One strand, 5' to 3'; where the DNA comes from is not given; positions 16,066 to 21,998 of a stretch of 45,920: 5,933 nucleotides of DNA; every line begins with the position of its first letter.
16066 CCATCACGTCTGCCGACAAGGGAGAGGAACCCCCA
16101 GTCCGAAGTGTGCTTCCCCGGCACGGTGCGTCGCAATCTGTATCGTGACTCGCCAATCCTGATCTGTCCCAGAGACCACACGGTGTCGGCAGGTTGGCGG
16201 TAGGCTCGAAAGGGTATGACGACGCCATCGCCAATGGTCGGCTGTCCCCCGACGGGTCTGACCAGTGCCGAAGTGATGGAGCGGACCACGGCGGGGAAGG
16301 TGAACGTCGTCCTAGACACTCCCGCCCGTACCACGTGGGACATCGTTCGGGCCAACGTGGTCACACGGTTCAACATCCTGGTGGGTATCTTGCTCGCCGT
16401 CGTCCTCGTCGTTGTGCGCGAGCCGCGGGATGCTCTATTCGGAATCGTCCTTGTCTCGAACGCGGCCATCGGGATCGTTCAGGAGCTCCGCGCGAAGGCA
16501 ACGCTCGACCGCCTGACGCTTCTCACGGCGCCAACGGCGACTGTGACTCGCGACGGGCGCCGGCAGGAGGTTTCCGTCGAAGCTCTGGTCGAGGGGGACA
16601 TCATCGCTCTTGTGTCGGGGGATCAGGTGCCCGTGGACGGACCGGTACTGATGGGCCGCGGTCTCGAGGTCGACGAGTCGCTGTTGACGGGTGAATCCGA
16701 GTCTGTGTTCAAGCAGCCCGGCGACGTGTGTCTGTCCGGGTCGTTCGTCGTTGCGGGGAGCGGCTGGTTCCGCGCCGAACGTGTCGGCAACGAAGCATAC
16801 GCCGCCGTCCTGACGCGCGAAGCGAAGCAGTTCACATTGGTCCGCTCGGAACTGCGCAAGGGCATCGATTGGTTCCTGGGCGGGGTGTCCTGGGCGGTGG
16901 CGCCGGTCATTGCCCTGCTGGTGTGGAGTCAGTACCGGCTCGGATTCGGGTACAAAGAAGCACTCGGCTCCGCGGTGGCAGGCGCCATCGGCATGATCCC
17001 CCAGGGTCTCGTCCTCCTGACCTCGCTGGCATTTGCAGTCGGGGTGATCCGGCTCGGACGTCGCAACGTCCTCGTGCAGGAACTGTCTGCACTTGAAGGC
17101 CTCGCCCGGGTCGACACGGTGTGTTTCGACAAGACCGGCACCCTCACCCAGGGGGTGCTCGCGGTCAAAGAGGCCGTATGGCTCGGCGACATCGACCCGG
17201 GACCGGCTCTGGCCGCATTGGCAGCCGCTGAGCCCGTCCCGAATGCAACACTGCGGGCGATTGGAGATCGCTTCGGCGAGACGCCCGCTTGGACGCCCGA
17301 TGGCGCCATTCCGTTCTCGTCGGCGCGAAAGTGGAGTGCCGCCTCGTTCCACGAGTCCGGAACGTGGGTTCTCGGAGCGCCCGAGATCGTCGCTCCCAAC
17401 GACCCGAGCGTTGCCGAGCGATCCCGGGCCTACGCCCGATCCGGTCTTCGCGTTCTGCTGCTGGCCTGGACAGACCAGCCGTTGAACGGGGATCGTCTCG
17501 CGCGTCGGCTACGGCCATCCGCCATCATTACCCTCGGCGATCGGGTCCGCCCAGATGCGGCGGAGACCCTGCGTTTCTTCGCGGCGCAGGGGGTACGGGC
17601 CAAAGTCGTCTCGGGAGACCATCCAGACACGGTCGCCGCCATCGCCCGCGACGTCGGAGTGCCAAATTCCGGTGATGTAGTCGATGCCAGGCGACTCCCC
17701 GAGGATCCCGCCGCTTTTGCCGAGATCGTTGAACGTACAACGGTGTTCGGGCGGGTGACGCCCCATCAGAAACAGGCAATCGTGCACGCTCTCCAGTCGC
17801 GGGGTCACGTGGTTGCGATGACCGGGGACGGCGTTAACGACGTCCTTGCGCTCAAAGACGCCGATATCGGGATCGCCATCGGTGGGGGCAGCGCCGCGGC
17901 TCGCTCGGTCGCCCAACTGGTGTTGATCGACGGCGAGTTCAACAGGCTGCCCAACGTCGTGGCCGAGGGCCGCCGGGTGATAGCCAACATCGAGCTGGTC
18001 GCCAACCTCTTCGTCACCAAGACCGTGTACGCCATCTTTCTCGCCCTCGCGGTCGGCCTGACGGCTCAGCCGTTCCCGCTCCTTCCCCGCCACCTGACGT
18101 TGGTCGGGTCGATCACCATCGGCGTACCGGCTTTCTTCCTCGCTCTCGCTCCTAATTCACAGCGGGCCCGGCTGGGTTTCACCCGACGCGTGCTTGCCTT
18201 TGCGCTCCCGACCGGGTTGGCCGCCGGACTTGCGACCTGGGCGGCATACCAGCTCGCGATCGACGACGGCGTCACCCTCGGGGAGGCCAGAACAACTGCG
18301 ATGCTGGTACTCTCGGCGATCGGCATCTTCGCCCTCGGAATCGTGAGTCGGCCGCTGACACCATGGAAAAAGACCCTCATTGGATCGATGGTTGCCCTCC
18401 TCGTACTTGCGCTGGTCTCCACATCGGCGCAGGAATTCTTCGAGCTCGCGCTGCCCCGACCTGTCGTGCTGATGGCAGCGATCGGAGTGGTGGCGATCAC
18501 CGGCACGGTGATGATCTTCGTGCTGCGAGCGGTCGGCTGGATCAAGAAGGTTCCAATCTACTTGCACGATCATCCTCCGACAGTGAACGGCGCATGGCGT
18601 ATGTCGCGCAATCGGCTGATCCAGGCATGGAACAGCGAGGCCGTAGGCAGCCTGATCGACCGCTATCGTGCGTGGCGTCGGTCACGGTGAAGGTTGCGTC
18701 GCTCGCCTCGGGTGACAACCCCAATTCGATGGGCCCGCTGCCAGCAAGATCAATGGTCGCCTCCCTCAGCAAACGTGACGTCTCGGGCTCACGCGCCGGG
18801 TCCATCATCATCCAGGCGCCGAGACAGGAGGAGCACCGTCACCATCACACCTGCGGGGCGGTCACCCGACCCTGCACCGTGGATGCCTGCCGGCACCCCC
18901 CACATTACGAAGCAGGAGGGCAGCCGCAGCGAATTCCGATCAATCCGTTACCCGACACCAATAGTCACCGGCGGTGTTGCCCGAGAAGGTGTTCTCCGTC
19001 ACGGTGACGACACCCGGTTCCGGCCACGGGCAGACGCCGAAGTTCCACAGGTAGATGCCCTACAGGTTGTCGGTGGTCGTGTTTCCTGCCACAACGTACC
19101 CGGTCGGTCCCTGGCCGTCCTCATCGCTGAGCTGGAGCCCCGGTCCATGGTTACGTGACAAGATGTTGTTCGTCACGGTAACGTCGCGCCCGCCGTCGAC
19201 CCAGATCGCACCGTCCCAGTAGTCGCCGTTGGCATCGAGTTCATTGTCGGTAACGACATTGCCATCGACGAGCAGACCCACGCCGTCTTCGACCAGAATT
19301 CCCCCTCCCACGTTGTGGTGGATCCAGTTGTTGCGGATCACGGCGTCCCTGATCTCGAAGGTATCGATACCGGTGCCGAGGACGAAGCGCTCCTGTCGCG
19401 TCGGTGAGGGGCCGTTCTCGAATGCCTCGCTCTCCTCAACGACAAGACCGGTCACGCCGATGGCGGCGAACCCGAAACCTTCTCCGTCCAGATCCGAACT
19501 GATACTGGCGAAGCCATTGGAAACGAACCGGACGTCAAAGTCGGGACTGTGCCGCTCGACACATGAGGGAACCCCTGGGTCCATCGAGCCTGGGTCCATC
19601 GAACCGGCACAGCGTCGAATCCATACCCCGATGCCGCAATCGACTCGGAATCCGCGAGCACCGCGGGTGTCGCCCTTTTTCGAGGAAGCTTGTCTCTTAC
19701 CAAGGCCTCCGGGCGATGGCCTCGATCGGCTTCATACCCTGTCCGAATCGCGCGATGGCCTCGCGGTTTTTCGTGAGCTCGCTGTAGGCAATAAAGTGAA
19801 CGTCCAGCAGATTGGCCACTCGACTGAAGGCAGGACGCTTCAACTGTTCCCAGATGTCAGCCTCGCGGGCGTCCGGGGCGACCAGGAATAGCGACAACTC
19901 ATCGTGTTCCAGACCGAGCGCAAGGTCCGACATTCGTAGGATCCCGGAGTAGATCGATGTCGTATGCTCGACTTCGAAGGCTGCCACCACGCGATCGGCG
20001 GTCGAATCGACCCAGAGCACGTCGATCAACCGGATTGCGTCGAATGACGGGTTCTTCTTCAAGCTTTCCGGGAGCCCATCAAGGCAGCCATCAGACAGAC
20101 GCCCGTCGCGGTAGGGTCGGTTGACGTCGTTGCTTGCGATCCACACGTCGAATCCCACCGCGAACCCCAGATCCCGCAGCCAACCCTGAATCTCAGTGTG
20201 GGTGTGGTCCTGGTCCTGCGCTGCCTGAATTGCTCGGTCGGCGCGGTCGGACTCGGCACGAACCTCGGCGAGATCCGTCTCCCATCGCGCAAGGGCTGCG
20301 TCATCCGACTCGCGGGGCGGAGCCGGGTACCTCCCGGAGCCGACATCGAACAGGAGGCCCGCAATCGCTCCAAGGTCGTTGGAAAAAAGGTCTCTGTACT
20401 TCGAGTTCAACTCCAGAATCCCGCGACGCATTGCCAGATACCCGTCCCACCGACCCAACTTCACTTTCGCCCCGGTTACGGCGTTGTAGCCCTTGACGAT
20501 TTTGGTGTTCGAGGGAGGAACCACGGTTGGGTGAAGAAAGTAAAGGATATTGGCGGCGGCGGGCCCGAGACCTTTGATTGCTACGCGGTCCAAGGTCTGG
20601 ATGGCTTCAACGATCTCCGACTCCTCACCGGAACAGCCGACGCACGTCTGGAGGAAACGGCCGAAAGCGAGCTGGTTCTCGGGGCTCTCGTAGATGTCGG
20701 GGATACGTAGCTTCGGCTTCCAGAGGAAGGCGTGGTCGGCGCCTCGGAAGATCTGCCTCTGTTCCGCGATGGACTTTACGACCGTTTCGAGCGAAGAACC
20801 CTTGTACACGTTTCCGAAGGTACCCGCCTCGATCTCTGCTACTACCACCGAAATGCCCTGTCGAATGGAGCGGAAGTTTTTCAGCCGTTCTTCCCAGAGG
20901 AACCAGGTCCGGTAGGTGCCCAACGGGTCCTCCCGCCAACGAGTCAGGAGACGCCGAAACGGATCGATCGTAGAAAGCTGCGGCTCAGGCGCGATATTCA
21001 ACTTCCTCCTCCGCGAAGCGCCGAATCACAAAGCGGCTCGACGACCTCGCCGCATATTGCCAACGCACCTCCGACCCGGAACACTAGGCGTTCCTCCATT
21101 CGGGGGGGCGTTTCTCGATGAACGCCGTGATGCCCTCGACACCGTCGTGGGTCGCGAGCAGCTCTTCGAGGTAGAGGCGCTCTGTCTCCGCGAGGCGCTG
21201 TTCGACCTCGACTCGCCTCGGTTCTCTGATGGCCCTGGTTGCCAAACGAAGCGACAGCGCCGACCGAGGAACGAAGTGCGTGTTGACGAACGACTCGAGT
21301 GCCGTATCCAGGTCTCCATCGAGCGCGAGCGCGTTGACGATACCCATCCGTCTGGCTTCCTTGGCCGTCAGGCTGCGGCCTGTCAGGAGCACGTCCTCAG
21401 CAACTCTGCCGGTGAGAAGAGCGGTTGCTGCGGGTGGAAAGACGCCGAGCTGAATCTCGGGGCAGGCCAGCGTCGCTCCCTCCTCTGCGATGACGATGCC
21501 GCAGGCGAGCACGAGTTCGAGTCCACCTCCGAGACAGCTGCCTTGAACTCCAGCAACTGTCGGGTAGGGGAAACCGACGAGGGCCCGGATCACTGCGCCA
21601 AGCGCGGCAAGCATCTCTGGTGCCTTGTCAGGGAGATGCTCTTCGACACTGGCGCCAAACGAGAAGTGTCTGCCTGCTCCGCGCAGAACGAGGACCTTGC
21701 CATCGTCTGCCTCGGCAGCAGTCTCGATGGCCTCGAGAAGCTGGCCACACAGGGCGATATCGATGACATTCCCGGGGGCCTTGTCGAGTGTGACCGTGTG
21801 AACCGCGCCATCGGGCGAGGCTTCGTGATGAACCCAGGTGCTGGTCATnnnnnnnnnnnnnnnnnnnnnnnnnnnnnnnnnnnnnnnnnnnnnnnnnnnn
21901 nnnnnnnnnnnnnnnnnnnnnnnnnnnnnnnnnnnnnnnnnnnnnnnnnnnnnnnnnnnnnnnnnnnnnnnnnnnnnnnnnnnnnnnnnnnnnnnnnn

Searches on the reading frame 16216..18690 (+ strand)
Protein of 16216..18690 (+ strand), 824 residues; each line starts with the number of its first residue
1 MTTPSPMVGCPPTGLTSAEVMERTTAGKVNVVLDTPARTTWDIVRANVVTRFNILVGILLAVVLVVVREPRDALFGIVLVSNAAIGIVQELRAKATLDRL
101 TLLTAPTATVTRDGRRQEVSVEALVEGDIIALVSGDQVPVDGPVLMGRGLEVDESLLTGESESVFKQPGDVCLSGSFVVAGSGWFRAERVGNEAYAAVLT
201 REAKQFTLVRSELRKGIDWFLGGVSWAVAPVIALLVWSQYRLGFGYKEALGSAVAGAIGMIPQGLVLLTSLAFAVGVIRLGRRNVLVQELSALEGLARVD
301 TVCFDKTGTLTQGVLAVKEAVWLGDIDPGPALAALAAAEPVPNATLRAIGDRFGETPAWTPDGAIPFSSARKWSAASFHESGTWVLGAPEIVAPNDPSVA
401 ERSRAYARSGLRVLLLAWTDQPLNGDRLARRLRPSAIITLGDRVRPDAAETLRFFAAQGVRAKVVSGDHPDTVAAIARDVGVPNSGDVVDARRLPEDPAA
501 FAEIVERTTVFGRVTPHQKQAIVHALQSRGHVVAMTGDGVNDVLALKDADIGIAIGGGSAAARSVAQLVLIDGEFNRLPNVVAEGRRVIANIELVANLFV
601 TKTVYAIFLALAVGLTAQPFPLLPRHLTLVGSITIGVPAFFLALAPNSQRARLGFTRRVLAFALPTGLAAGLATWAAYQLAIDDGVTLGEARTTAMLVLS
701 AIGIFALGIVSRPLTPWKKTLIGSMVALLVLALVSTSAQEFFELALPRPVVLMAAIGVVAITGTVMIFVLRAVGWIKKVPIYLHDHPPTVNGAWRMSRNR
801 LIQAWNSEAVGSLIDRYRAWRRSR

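Call 6: search_protein_families(library=ncbifam, proteins=[window:16216-18690:+], max_evalue=0.00001)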
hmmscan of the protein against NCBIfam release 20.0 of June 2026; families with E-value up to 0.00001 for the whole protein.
window:16216-18690:+ (824 aa): 19 families
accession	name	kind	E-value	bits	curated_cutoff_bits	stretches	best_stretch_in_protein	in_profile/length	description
TIGR01647.1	ATPase-IIIA_H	equivalog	1e-76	258.7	615.5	1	54-683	42-687/755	plasma-membrane proton-efflux P-type ATPase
TIGR01494.1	ATPase_P-type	subfamily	5.7e-70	236.1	62.3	3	77-324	4-236/478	HAD-IC family P-type ATPase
TIGR01525.1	ATPase-IB_hvy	subfamily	5e-69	233.6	346.25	2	56-336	7-286/560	heavy metal translocating P-type ATPase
TIGR01522.1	ATPase-IIA2_Ca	equivalog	9.9e-65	218.8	798.3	2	400-640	465-698/854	calcium-transporting P-type ATPase, PMR1-type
TIGR01116.1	ATPase-IIA1_Ca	equivalog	8.6e-60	202.7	703.4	2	73-323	31-289/799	calcium-translocating P-type ATPase, SERCA-type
TIGR01524.1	ATPase-IIIB_Mg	equivalog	3.2e-59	200.6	610.75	2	399-629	467-701/867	magnesium-translocating P-type ATPase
TIGR01523.1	ATPase-IID_K-Na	equivalog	3.1e-57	193.9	645.05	3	432-644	581-811/997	potassium/sodium efflux P-type ATPase, fungal-type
TIGR01517.1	ATPase-IIB_Ca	equivalog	5.1e-55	187.1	507.05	2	395-627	496-724/882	calcium-translocating P-type ATPase, PMCA-type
TIGR01511.1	ATPase-IB1_Cu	subfamily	4.9e-53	180.8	397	2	88-321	62-283/542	copper-translocating P-type ATPase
NF011702.0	PRK15122.1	subfamily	4.8e-52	177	975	3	399-611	504-722/907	magnesium-translocating P-type ATPase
TIGR01512.1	ATPase-IB2_Cd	subfamily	2.4e-51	175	313.5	2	83-320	32-255/494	cadmium family heavy metal-translocating P-type ATPase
NF007952.0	PRK10671.1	equivalog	1.2e-43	149.4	1316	1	92-615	313-799/838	copper-exporting P-type ATPase CopA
TIGR01106.1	ATPase-IIC_X-K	subfamily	1e-42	146.1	946.1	2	77-322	112-366/997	Na,H/K antiporter P-type ATPase subunit alpha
TIGR01657.1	P-ATPase-V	hypoth_equivalog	1.3e-39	135.6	618.25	3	498-587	770-857/1055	ATP13A2 family polyamine export P-type ATPase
NF008262.1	PRK11033.1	equivalog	5.3e-34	117.7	1005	2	92-338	218-464/731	zinc/cadmium/mercury/lead-transporting ATPase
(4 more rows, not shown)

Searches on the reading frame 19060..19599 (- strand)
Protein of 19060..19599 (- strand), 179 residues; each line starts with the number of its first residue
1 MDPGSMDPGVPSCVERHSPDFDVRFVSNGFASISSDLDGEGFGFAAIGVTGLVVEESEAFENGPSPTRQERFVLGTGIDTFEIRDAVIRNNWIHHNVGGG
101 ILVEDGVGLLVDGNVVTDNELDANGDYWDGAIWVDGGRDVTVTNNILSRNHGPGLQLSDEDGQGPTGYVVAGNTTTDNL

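Call 6: search_protein_families(library=ncbifam, proteins=[window:19060-19599:-], max_evalue=0.00001)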
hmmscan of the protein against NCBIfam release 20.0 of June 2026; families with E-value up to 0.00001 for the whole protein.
window:19060-19599:- (179 aa): 1 family
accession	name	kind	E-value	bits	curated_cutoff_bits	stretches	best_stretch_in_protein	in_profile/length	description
TIGR03804.1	para_beta_helix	repeat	2.3e-06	27.2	19.45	0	132-160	2-29/44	parallel beta-helix repeat protein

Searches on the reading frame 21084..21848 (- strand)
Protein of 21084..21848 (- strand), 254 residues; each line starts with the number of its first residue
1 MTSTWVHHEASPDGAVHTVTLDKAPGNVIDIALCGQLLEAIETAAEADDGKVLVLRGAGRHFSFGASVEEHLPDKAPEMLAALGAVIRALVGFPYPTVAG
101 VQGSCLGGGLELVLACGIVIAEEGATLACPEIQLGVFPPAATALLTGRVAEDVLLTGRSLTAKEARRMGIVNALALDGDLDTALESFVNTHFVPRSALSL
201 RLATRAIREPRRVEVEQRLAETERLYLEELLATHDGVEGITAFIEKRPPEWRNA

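Call 6: search_protein_families(library=ncbifam, proteins=[window:21084-21848:-], max_evalue=0.00001)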
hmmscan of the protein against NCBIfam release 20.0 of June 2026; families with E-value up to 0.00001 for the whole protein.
window:21084-21848:- (254 aa): 71 families (the best 25 are shown)
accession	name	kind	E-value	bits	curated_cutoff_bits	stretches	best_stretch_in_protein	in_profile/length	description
TIGR03189.1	dienoyl_CoA_hyt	equivalog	3.6e-63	213.2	292.5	1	13-253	8-250/251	cyclohexa-1,5-dienecarbonyl-CoA hydratase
NF005803.0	PRK07658.1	equivalog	1.1e-36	126.5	313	1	13-252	9-255/257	enoyl-CoA hydratase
NF007239.0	PRK09674.1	equivalog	1e-35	123.5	371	1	13-252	11-255/257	2,3-dehydroadipyl-CoA hydratase PaaF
NF051848.1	EnCoAHydtEchA19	equivalog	9.3e-35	120.4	400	1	13-253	7-257/258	enoyl-CoA hydratase EchA19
NF006566.0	PRK09076.1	subfamily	1.4e-34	119.9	286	1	11-253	10-259/260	enoyl-CoA hydratase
NF042430.2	EnCoAhydt_DpgD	equivalog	2.4e-33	115.7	400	1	14-253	5-257/258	enoyl-CoA-hydratase DpgD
NF006008.0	PRK08139.1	equivalog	1.5e-31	109.9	313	1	12-253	17-265/266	enoyl-CoA hydratase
NF005879.0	PRK07827.1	equivalog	7.2e-30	104.1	283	1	10-252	11-260/261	enoyl-CoA hydratase family protein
NF006100.0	PRK08252.1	subfamily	2.1e-29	102.9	282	1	14-252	11-252/254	crotonase/enoyl-CoA hydratase family protein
NF006007.0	PRK08138.1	subfamily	5.9e-29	101.2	355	1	15-252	17-259/261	enoyl-CoA hydratase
NF046063.1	oxepin_alt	equivalog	1.3e-28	100.1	300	1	14-250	8-254/254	oxepin-CoA hydrolase, alternative type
NF005073.0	PRK06495.1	subfamily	5.5e-28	97.9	296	1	13-251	11-254/257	enoyl-CoA hydratase/isomerase family protein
NF004781.0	PRK06127.1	subfamily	5.8e-28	98.3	291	1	15-251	20-266/269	enoyl-CoA hydratase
NF005802.0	PRK07657.1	equivalog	8.4e-28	97.6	363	1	16-252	14-258/260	enoyl-CoA hydratase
NF005675.0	PRK07468.1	equivalog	9.6e-27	94.3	350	1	15-253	14-261/262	crotonase/enoyl-CoA hydratase family protein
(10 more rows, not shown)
